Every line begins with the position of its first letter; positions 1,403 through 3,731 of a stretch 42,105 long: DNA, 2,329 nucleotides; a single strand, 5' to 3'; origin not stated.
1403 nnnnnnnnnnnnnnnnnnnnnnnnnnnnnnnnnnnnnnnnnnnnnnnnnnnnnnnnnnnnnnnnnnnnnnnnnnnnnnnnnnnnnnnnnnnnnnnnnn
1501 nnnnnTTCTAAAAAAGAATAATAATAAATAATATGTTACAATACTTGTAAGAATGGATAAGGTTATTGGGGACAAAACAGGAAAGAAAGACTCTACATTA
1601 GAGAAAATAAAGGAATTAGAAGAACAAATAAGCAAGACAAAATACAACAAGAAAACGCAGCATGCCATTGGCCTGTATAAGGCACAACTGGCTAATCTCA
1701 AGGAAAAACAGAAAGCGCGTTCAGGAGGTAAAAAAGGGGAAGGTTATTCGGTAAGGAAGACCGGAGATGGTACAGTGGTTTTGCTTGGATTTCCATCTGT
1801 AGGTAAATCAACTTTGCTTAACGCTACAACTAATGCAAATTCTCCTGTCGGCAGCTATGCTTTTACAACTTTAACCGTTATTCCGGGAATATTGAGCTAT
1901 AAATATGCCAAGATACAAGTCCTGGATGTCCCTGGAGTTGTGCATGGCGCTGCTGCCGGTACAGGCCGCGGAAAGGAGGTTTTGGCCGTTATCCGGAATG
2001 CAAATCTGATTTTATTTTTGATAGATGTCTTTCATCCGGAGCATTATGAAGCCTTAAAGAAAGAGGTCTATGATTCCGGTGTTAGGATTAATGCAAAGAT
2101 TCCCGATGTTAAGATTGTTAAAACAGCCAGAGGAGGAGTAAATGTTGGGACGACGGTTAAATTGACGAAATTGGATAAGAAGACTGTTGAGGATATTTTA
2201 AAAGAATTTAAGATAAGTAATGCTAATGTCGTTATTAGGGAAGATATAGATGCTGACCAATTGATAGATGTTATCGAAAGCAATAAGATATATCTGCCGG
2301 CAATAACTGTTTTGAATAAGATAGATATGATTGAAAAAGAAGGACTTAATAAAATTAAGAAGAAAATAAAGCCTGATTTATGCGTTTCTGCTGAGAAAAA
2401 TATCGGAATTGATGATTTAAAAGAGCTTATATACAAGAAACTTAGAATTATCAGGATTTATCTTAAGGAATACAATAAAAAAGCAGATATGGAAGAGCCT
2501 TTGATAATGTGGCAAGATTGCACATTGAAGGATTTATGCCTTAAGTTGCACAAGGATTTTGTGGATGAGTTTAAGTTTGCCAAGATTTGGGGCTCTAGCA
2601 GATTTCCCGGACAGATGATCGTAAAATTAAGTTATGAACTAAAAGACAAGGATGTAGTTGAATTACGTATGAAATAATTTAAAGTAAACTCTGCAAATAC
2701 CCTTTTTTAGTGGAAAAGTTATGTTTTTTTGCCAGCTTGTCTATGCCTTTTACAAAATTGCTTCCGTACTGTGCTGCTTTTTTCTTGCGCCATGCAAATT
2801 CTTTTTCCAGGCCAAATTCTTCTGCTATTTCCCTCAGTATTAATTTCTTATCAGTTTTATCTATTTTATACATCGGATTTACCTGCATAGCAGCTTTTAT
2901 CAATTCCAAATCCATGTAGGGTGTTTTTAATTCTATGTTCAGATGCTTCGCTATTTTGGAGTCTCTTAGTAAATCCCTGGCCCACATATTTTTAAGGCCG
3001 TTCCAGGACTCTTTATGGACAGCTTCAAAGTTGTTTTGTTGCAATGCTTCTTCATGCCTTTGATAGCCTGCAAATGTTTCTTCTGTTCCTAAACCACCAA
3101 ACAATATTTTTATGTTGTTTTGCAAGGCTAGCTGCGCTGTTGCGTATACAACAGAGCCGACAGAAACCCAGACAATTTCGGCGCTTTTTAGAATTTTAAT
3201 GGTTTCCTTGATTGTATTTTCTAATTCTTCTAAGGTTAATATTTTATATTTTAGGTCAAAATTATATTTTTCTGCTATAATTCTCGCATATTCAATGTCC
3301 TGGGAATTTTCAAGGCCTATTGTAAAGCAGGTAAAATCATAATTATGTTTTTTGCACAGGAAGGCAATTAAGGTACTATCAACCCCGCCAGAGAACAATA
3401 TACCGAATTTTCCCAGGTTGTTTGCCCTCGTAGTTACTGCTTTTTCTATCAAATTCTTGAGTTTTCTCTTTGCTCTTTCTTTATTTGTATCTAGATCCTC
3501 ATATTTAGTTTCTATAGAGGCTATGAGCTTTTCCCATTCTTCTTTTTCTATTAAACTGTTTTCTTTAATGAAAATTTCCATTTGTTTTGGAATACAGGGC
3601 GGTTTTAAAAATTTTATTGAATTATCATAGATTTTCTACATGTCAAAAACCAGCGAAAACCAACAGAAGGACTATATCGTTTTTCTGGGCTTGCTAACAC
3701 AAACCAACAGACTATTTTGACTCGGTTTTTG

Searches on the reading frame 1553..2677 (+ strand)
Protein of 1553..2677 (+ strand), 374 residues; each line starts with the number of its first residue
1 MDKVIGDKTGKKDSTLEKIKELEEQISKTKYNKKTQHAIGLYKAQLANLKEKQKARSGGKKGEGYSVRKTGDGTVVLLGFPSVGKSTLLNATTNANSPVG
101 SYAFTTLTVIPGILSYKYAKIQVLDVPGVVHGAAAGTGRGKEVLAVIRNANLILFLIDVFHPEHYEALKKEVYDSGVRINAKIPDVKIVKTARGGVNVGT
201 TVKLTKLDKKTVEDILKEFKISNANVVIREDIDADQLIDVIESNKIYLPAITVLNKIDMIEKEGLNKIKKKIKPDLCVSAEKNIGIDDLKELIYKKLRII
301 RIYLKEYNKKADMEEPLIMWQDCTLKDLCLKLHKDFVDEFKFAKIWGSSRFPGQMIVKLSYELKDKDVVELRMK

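Call 70: search_protein_families(library=pfam, proteins=[window:1553-2677:+], max_evalue=0.001)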
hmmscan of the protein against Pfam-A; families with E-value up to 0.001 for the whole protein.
window:1553-2677:+ (374 aa): 4 families
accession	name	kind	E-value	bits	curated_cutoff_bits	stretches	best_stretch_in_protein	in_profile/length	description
PF16897.10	MMR_HSR1_Xtn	-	2.1e-34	118.1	35.2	1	193-298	1-105/106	C-terminal region of MMR_HSR1 domain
PF01926.29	MMR_HSR1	-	1.3e-21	77.3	21.9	1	74-178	1-102/113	50S ribosome-binding GTPase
PF02421.24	FeoB_N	-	6.8e-12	45.6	27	1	74-131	2-59/156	Ferrous iron transport protein B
PF02824.27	TGS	-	1.2e-09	38.5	22.2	1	324-371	18-58/60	TGS domain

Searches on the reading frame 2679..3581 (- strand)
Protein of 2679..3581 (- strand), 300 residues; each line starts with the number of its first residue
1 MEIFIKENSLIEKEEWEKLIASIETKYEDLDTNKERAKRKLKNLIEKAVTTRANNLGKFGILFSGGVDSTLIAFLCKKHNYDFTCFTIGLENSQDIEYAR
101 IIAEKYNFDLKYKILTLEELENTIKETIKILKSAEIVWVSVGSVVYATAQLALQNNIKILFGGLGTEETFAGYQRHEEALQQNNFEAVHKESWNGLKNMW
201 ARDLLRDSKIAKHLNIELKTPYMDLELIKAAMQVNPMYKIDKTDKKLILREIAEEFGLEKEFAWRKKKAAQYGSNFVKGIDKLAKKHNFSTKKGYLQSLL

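Call 70: search_protein_families(library=pfam, proteins=[window:2679-3581:-], max_evalue=0.001)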
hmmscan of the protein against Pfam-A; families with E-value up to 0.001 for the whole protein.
window:2679-3581:- (300 aa): 4 families
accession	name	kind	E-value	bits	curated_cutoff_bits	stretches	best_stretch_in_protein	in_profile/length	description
PF00733.27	Asn_synthase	-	4.7e-42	145.4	21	2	41-183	2-145/354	Asparagine synthase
PF24167.1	DUF7411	-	1.2e-07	31.9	28.7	1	59-125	3-68/194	Family of unknown function (DUF7411)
PF06508.19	QueC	-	2.2e-05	24.5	22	1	61-127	4-70/210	Queuosine biosynthesis protein QueC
PF02540.23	NAD_synthase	-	0.0001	22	21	1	40-130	4-94/242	NAD synthase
